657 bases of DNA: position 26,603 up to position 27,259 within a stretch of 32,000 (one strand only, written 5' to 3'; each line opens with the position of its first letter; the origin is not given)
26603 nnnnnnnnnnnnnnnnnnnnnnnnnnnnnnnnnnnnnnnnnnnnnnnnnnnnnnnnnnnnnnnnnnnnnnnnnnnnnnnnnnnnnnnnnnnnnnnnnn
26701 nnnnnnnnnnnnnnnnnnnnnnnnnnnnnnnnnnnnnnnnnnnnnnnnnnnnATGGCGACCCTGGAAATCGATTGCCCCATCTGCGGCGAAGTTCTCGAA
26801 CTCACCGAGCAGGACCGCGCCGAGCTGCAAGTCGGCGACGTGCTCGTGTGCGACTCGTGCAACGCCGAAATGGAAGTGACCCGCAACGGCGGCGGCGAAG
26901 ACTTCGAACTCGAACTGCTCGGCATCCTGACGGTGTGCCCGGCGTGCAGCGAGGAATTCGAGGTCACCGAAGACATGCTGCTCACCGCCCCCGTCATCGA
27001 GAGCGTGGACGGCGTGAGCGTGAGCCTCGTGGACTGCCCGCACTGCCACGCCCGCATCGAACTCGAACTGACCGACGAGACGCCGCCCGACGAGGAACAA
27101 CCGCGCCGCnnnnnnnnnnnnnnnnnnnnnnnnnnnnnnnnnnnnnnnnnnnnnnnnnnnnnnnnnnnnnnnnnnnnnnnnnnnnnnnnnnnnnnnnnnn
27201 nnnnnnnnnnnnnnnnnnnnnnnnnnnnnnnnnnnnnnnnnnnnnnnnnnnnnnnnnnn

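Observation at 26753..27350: Tandem LysW paralogues with complementary losses: a double zinc-ribbon protein without the EDWGE tail, then an uncalled Cys-less 57-aa LysW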

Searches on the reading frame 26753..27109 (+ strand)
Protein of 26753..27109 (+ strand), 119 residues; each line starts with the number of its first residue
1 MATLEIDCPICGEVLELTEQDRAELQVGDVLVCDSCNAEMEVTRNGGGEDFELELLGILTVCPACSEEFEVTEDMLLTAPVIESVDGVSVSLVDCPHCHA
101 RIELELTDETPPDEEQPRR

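Call 3: search_protein_families(library=pfam, proteins=[window:26753-27109:+], max_evalue=0.1)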
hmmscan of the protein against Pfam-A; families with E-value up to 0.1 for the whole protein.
window:26753-27109:+ (119 aa): 51 families (the best 25 are shown)
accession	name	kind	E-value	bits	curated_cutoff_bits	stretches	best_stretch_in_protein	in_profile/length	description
PF24441.1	DUF7560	-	2.3e-10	40.4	27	1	61-76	7-22/44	Family of unknown function (DUF7560)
PF21344.3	Zn_ribbon_LysW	-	2.3e-07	30.8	27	1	7-45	2-36/46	Alpha-aminoadipate carrier protein LysW-like, globular domain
PF13717.11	Zn_ribbon_4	-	1.2e-06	28.8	30.3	0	60-76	3-19/36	zinc-ribbon domain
PF14354.12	Lar_restr_allev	-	1.5e-06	28.8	28.6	1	7-49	5-44/58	Restriction alleviation protein Lar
PF22747.2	Zn_ribbon_DUF2089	-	5e-06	27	27.6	0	62-73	1-12/32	DUF2089 zinc ribbon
PF05207.18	Zn_ribbon_CSL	-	5.2e-06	26.5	29.2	2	6-39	19-49/55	CSL zinc finger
PF23499.1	YnfU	-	5.5e-06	26.6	27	1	3-38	14-46/49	YnfU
PF22191.2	IBR_1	-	2.7e-05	24.4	27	0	92-105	3-16/47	IBR domain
PF25206.1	DUF7836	-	2.8e-05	24.3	26.7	0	2-42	4-42/59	Domain of unknown function (DUF7836)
PF12773.13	DZR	-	5.7e-05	23.6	27.3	1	29-70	11-35/45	Double zinc ribbon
PF14255.11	Cys_rich_CPXG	-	8.5e-05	22.8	25.2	0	93-106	1-14/52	Cysteine-rich CPXCG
PF18439.7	zf_UBZ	-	9.7e-05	22.4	25.6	0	93-106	3-16/32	Ubiquitin-Binding Zinc Finger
PF01155.25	HypA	-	0.00019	21.9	28.9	1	50-101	61-95/112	Hydrogenase/urease nickel incorporation, metallochaperone, hypA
PF24463.1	DUF7577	-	0.00023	21.1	28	0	93-103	3-13/27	Domain of unknown function (DUF7577)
PF08274.17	Zn_Ribbon_YjdM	-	0.00031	21.1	30.8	0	25-39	14-28/30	PhnA Zinc-Ribbon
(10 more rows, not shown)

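Call 4: search_protein_families(library=ncbifam, proteins=[window:26753-27109:+], max_evalue=0.1)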
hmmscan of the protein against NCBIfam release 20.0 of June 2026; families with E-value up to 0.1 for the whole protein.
window:26753-27109:+ (119 aa): 13 families
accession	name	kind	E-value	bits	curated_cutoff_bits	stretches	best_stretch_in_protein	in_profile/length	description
NF038384.1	zinc_YnfU_fam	subfamily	8.9e-10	38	36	1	3-38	14-46/52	YnfU family zinc-binding protein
TIGR01206.1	lysW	equivalog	1.8e-06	27.7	53.2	1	6-42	3-34/54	lysine biosynthesis protein LysW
TIGR02098.1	MJ0042_CXXC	domain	2.2e-06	27.2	20.9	0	93-102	3-12/38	MJ0042-type zinc finger domain-containing protein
NF041070.1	carrier_LysW_Arch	domain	4.5e-05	23.4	75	1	6-55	3-47/57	alpha-aminoadipate/glutamate carrier protein LysW/ArgW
TIGR03655.1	anti_R_Lar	subfamily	0.00013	22.2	39.6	1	7-44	3-42/55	Lar family restriction alleviation protein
NF038101.1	Trm112_arch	equivalog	0.00036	20.7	77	1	6-39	9-43/59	methytransferase partner Trm112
NF041197.2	CxxC_Se_CxxC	equivalog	0.00093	19.3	40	0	31-43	19-31/53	dual CXXC motif small (seleno)protein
NF001638.0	PRK00418.1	equivalog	0.0012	18.7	83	0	3-21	5-23/65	DNA gyrase inhibitor YacG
TIGR04104.1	cxxc_20_cxxc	subfamily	0.005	17.2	45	0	5-24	25-44/93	TIGR04104 family putative zinc finger protein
NF001608.0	PRK00398.1-6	equivalog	0.0091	15.8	84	0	94-104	23-33/46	DNA-directed RNA polymerase subunit P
TIGR02605.1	CxxC_CxxC_SSSS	subfamily_domain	0.014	15.5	31.3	0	62-75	8-21/52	FmdB family zinc ribbon protein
TIGR03831.1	YgiT_finger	domain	0.058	13.7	20.2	0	61-69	34-42/46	YgiT-type zinc finger protein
NF041912.1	HVO_0758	equivalog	0.092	12.7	70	0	7-39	22-51/55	HVO_0758 family zinc finger protein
